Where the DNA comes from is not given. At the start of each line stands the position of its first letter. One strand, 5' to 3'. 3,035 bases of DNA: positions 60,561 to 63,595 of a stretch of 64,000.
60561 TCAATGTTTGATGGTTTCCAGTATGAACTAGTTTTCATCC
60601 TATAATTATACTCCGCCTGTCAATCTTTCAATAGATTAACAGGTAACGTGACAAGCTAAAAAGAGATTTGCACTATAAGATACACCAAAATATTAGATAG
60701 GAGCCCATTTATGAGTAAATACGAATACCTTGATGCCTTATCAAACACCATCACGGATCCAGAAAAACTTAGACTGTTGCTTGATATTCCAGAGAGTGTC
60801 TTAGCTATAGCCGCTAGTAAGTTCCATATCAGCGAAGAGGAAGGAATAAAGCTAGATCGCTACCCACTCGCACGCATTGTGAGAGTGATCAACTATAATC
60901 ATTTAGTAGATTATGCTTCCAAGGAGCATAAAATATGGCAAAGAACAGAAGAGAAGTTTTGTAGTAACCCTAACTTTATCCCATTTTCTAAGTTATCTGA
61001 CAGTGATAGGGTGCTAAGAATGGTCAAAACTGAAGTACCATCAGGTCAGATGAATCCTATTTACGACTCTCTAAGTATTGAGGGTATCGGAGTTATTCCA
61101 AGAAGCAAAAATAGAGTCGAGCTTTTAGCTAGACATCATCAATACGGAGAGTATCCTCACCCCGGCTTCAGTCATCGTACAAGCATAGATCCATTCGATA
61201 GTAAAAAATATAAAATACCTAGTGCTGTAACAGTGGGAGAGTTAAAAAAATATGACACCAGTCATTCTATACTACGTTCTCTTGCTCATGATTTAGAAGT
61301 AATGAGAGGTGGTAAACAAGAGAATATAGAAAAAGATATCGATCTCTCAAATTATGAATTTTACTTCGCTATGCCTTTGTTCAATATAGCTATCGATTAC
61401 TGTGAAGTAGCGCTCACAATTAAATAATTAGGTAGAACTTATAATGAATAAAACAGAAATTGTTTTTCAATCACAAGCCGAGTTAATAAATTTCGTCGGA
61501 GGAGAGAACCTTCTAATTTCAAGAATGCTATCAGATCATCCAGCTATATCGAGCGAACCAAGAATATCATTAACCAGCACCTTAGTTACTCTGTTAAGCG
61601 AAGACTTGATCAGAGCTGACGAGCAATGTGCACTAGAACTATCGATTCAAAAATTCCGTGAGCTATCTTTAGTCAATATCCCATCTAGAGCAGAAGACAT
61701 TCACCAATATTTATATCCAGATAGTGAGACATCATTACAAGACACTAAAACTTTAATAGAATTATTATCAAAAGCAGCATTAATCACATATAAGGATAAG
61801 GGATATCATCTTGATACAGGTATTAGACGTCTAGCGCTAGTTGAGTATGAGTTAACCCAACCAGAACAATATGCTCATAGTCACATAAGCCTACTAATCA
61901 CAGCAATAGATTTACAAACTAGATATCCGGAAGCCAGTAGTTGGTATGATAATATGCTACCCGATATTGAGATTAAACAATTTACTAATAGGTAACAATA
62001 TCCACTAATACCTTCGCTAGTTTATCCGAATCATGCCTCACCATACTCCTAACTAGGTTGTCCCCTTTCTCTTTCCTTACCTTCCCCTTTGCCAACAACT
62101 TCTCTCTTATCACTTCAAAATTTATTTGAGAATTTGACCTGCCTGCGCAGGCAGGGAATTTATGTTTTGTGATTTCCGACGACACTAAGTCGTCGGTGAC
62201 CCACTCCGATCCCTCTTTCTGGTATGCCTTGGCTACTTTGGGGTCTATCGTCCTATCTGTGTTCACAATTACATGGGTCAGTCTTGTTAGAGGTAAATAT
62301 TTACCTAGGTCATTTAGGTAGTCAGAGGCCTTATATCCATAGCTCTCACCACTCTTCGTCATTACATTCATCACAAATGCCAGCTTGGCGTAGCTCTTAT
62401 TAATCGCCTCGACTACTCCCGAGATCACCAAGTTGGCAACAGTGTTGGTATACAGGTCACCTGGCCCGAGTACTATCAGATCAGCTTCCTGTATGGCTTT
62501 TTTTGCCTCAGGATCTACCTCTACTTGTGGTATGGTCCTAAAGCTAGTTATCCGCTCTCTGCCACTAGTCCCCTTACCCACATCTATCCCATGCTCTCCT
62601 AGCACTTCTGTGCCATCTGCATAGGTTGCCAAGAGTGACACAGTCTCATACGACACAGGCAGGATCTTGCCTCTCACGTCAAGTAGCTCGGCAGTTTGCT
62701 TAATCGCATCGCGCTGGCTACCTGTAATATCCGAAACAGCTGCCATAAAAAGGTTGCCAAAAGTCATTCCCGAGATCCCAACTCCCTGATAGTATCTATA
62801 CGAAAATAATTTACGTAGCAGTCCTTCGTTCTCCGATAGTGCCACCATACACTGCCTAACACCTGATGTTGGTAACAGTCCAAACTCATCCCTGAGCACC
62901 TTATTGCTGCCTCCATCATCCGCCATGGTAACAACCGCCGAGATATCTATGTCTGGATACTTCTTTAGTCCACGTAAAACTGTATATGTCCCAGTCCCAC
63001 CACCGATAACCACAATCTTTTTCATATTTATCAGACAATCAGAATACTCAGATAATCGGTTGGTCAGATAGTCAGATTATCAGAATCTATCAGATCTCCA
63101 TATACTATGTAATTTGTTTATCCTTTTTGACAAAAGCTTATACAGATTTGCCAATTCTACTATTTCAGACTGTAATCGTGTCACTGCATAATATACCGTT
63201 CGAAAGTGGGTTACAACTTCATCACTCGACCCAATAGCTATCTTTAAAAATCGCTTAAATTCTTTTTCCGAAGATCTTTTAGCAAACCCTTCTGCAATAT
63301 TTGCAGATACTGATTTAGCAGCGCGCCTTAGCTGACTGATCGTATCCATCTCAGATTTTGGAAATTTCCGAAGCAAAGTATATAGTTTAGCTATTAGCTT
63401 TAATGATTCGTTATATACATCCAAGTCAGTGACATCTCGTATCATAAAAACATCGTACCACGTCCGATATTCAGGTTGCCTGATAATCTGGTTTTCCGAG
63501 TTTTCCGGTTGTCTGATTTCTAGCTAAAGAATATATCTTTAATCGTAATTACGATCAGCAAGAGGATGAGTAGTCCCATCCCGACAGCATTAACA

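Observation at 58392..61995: AT-rich four-gene island with an atypical OmpR-type wHTH protein and palindromic operator: candidate undescribed module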

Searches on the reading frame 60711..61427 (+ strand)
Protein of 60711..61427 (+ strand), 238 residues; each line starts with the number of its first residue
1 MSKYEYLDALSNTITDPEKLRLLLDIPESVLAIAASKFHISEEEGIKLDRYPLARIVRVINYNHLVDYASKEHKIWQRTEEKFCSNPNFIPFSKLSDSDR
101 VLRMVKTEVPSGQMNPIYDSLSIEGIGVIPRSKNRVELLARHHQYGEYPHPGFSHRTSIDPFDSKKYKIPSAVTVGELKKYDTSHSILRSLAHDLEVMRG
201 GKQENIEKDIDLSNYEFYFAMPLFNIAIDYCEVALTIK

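Call 3: search_protein_families(library=pfam, proteins=[window:60711-61427:+], max_evalue=1)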
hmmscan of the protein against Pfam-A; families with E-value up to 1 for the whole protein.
window:60711-61427:+ (238 aa): 0 families

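Call 4: search_protein_families(library=ncbifam, proteins=[window:60711-61427:+], max_evalue=1)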
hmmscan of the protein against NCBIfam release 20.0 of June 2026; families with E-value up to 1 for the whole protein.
window:60711-61427:+ (238 aa): 0 families

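Call 5: search_protein_families(library=padloc, proteins=[window:60711-61427:+], max_evalue=1)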
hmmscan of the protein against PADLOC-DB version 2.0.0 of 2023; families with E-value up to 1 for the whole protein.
window:60711-61427:+ (238 aa): 0 families

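Call 6: search_protein_families(library=phrogs, proteins=[window:60711-61427:+], max_evalue=1)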
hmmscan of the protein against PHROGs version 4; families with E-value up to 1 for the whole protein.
window:60711-61427:+ (238 aa): 0 families

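Call 25: find_homologous_proteins(query=window:60711-61427:+)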
Query window:60711-61427:+ (238 aa): 4 proteins with E <= 0.001 among 577 candidates.
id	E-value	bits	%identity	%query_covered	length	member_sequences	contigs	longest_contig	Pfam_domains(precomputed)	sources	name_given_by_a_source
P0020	2.1e-155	533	100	100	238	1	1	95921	-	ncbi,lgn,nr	ncbi:hypothetical protein KBD69_03130 [Candidatus Woesebacteria bacterium]|nr:hypothetical protein [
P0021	5.0e-99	348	65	100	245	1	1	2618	-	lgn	-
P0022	1.3e-67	245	52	100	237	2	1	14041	-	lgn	-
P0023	4.9e-66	240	50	99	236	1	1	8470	-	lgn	-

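Call 65: search_solved_structures(query=A6, max_evalue=10)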
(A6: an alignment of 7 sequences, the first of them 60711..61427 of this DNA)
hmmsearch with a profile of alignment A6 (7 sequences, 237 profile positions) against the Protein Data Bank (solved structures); distinct sequences matched with E-value up to 10: 1.
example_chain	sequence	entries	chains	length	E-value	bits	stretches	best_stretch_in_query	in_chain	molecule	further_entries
4i6x_A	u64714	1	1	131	1.1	11.9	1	10-70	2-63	Protein disulfide-isomerase A5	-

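Call 66: search_protein_families(library=pfam, alignment_id=A6, max_evalue=10)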
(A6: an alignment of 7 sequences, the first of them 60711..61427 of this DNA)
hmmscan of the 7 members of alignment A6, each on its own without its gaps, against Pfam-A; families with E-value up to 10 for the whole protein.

A. member 1, window:60711-61427:+ (238 aa): 0 families

B. families by the number of members that match (of 7 scanned): 1 family
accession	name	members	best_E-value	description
PF20045.4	DUF6447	1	0.024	Family of unknown function (DUF6447)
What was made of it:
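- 60711..61427 (+): p238: divergently transcribed orphan protein. It accompanies the pair in most cassette types but is exchanged independently. No family or PDB match (calls 3-6, 65, 66).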

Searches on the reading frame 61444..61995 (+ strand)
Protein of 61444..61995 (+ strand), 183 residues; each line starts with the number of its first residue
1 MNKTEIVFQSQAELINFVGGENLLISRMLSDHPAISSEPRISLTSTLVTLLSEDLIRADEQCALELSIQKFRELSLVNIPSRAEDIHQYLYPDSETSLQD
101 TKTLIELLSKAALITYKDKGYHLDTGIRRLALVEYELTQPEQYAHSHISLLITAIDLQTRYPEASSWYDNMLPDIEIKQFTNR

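Call 3: search_protein_families(library=pfam, proteins=[window:61444-61995:+], max_evalue=1)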
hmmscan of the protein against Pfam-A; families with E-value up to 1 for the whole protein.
window:61444-61995:+ (183 aa): 1 family
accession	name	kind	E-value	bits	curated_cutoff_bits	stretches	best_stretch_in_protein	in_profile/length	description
PF19903.4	DUF6376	-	0.049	14.4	27.3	1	64-108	43-84/116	Family of unknown function (DUF6376)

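Call 4: search_protein_families(library=ncbifam, proteins=[window:61444-61995:+], max_evalue=1)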
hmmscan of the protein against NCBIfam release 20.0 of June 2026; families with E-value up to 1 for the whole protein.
window:61444-61995:+ (183 aa): 1 family
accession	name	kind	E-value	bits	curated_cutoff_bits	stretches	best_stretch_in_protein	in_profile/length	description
NF038283.1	viperin_w_prok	equivalog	0.15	11.2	180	1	8-35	51-78/281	viperin family antiviral radical SAM protein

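Call 5: search_protein_families(library=padloc, proteins=[window:61444-61995:+], max_evalue=1)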
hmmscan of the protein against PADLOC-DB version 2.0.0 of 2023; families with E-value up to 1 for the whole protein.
window:61444-61995:+ (183 aa): 0 families

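Call 6: search_protein_families(library=phrogs, proteins=[window:61444-61995:+], max_evalue=1)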
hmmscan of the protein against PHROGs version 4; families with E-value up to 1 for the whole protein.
window:61444-61995:+ (183 aa): 1 family
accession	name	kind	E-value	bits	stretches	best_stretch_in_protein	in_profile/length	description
phrog_24404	-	unknown function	0.047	14.5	0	56-96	23-60/65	-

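Call 64: search_solved_structures(query=window:61444-61995:+, max_evalue=10)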
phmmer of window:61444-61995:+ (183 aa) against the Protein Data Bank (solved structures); distinct sequences matched with E-value up to 10: 0.
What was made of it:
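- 61444..61995 (+): p183: orphan ORF in the variable slot of the hotspot. Its 3' end overlaps the 3' end of yvcK by 11 nt. No family or PDB match (calls 3-6, 64).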

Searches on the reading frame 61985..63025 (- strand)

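Call 44: search_protein_families(library=pfam, proteins=[window:61985-63025:-], max_evalue=1)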
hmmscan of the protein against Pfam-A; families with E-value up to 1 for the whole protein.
window:61985-63025:- (346 aa): 1 family
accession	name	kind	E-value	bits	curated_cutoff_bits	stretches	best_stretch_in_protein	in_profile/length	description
PF01933.23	CofD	-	1.2e-73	248.2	30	1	4-285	1-277/290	2-phospho-L-lactate transferase CofD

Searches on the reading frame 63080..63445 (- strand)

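Call 44: search_protein_families(library=pfam, proteins=[window:63080-63445:-], max_evalue=1)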
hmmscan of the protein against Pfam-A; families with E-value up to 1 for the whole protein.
window:63080-63445:- (121 aa): 3 families
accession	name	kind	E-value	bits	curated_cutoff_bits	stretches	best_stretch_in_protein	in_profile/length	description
PF05635.17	23S_rRNA_IVP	-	2.7e-23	82.6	33.8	1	7-110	2-105/106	23S rRNA-intervening sequence protein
PF05377.16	FlaC_arch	-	0.029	15.2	27.8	0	87-111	29-53/55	Flagella accessory protein C (FlaC)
PF08702.15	Fib_alpha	-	0.084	13.5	29.9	1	30-113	41-122/143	Fibrinogen alpha/beta chain family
